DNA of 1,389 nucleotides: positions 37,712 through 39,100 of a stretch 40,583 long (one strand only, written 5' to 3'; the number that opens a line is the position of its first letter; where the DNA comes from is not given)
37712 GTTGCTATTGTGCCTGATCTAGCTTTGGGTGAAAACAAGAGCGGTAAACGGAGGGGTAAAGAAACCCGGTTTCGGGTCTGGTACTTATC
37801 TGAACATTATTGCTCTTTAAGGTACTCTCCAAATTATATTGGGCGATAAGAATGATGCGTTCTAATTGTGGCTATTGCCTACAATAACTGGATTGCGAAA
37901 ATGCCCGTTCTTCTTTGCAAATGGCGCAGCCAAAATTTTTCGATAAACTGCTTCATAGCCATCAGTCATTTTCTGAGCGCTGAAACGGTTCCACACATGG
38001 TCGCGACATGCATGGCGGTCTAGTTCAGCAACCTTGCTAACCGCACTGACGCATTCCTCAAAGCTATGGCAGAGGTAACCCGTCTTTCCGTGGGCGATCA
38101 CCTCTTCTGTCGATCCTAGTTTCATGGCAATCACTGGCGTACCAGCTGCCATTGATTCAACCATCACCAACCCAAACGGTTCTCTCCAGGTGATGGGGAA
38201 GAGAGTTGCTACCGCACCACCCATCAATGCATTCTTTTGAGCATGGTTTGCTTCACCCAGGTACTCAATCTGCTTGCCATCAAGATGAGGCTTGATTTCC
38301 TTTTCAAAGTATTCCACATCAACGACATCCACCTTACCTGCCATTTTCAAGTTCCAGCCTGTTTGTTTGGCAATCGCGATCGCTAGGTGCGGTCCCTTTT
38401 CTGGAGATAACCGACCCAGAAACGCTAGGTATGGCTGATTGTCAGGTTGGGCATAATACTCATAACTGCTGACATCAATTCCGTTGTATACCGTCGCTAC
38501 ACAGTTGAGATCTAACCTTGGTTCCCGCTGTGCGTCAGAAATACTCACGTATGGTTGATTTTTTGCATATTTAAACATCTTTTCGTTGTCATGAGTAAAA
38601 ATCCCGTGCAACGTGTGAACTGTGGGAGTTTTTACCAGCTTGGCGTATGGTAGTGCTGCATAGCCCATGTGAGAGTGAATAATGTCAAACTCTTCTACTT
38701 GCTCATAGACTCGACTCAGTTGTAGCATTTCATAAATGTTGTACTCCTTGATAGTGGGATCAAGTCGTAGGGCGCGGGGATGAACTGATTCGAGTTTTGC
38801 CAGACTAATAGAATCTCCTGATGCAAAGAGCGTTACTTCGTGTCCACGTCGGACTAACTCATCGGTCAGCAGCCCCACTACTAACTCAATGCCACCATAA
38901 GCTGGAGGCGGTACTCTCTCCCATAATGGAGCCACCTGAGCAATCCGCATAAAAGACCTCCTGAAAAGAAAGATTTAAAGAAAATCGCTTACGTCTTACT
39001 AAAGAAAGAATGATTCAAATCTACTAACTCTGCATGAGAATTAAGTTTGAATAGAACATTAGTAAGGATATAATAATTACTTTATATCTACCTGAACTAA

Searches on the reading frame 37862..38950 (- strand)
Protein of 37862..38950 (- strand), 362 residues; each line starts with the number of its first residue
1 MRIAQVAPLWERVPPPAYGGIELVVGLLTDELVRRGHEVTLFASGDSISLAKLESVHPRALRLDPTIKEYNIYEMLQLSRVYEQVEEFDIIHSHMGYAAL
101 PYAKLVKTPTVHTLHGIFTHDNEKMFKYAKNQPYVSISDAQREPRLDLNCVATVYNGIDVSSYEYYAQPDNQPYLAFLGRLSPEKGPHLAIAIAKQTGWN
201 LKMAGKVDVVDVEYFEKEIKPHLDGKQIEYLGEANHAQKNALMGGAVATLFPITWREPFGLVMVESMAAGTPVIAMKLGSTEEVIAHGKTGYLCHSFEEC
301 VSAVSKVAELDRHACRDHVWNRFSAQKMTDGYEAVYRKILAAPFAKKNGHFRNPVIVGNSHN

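Call 4: search_protein_families(library=pfam, proteins=[window:37862-38950:-], max_evalue=0.01)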
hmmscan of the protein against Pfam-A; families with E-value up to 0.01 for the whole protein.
window:37862-38950:- (362 aa): 5 families
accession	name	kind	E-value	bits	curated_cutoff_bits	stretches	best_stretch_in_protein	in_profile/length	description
PF00534.26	Glycos_transf_1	-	6.5e-26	91.3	26.4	1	168-309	11-157/172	Glycosyl transferases group 1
PF13692.12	Glyco_trans_1_4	-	6.6e-17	62.5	27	1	173-307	2-139/142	Glycosyl transferases group 1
PF13439.12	Glyco_transf_4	-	5e-16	59.6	28.5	1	18-126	1-111/170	Glycosyltransferase Family 4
PF13579.12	Glyco_trans_4_4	-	4.8e-09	37.2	29.7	1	19-120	1-107/158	Glycosyl transferase 4-like domain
PF20706.3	GT4-conflict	-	0.0056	16.2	26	0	240-275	276-310/385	Family 4 Glycosyltransferase in conflict systems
